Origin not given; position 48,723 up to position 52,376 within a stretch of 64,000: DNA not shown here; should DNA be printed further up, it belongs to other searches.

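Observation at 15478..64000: A FAAL-primed lipopeptide NRPS assembly line of at least 48.5 kb, with exporter and beta-hydroxylase, truncated at the window edge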

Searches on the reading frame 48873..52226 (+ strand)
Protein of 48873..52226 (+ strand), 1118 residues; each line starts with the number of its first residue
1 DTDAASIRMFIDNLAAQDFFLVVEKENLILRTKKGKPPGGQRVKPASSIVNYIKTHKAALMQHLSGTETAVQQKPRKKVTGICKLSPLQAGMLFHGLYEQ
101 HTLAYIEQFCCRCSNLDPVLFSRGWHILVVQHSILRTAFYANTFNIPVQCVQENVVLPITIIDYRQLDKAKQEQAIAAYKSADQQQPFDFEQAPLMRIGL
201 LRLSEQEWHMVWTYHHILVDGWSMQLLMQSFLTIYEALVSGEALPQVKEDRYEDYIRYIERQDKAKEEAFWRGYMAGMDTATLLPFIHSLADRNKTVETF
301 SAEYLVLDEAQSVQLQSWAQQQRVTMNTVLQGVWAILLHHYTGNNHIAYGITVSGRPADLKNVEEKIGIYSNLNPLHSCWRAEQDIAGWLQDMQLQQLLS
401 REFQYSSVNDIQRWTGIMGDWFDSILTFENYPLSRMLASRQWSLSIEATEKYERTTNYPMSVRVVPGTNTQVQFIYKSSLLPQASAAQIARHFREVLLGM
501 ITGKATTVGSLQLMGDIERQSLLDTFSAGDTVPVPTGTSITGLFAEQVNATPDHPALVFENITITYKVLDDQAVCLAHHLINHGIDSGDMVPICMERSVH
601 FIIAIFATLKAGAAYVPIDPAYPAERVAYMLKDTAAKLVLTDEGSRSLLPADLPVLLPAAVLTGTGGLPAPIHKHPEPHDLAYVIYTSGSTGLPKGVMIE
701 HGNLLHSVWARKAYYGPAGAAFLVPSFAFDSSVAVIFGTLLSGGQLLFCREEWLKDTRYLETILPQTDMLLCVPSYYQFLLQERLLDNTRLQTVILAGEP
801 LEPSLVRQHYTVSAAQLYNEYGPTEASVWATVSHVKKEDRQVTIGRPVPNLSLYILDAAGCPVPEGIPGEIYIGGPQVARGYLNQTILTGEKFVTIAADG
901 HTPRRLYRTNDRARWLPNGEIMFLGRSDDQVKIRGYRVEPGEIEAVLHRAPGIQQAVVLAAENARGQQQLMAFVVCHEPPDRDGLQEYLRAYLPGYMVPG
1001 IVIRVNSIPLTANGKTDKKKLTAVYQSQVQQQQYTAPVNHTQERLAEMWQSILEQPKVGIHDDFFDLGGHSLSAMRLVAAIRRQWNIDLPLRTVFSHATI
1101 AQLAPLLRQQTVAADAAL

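Call 43: find_homologous_proteins(query=window:48873-52226:+, max_evalue=1e-100)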
Query window:48873-52226:+ (1118 aa): 585 proteins with E <= 1e-100 among 8000 candidates; the best 120 are listed.
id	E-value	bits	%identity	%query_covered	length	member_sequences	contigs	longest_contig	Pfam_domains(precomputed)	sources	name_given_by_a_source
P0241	0.0e+0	1182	41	99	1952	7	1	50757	PF00668.26,PF00550.32,PF00501.35,PF13193.13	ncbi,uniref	ncbi:non-ribosomal peptide synthetase, partial [Chitinophaga solisilvae]|uniref:non-ribosomal peptid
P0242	0.0e+0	1116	40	77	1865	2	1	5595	PF00668.26,PF00550.32,PF00501.35,PF13193.13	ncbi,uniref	ncbi:amino acid adenylation domain-containing protein, partial [Chitinophaga sp. 22536]|uniref:amino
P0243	0.0e+0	1085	39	93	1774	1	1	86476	PF00668.26,PF00550.32,PF00501.35,PF13193.13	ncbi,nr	ncbi:MAG: amino acid adenylation domain-containing protein [Ignavibacteria bacterium]|nr:amino acid 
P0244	0.0e+0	1076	40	98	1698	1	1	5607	PF00668.26,PF00550.32,PF00501.35,PF13193.13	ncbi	ncbi:MAG TPA: amino acid adenylation domain-containing protein [Segetibacter sp.]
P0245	0.0e+0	1026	38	93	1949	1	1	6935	PF00668.26,PF00550.32,PF00501.35,PF13193.13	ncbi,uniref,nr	ncbi:non-ribosomal peptide synthetase [Puia dinghuensis]|uniref:non-ribosomal peptide synthetase n=1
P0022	7.3e-296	1003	39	60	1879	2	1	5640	PF00668.26,PF00550.32,PF00501.35,PF13193.13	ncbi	ncbi:amino acid adenylation domain-containing protein, partial [Chitinophaga oryziterrae]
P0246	1.8e-294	998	41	99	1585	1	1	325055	PF00668.26,PF00550.32,PF00501.35,PF13193.13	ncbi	ncbi:MAG: amino acid adenylation domain-containing protein, partial [Chitinophagaceae bacterium]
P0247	3.3e-290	984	39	98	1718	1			PF00668.26,PF00550.32,PF00501.35,PF13193.13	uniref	uniref:amino acid adenylation domain-containing protein n=1 Tax=Dyadobacter sp. OTU695 TaxID=3043860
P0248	4.8e-281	954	44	91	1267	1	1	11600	PF00668.26,PF00550.32,PF00501.35,PF13193.13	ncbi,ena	-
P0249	7.6e-280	950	38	92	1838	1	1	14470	PF00668.26,PF00550.32,PF00501.35,PF13193.13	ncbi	ncbi:MAG TPA: amino acid adenylation domain-containing protein, partial [Herpetosiphonaceae bacteriu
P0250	4.8e-279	947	35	92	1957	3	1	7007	PF00668.26,PF16911.11,PF00550.32,PF00501.35,PF13193.13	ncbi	ncbi:MAG TPA: amino acid adenylation domain-containing protein, partial [Candidatus Tectomicrobia ba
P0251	3.4e-277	941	43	92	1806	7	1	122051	PF00668.26,PF00550.32,PF00501.35,PF13193.13,PF00975.27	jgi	jgi:amino acid adenylation domain-containing protein/non-ribosomal peptide synthase protein (TIGR017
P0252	3.5e-276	938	35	94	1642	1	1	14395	PF00668.26,PF00550.32,PF00501.35,PF13193.13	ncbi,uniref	ncbi:amino acid adenylation domain-containing protein, partial [Pseudomonas sp. BN415]|uniref:non-ri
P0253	4.2e-276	937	41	99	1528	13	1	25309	PF00668.26,PF00550.32,PF00501.35,PF13193.13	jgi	jgi:amino acid adenylation domain-containing protein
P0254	2.4e-272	925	41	99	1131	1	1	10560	PF00668.26,PF00550.32,PF00501.35,PF13193.13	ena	-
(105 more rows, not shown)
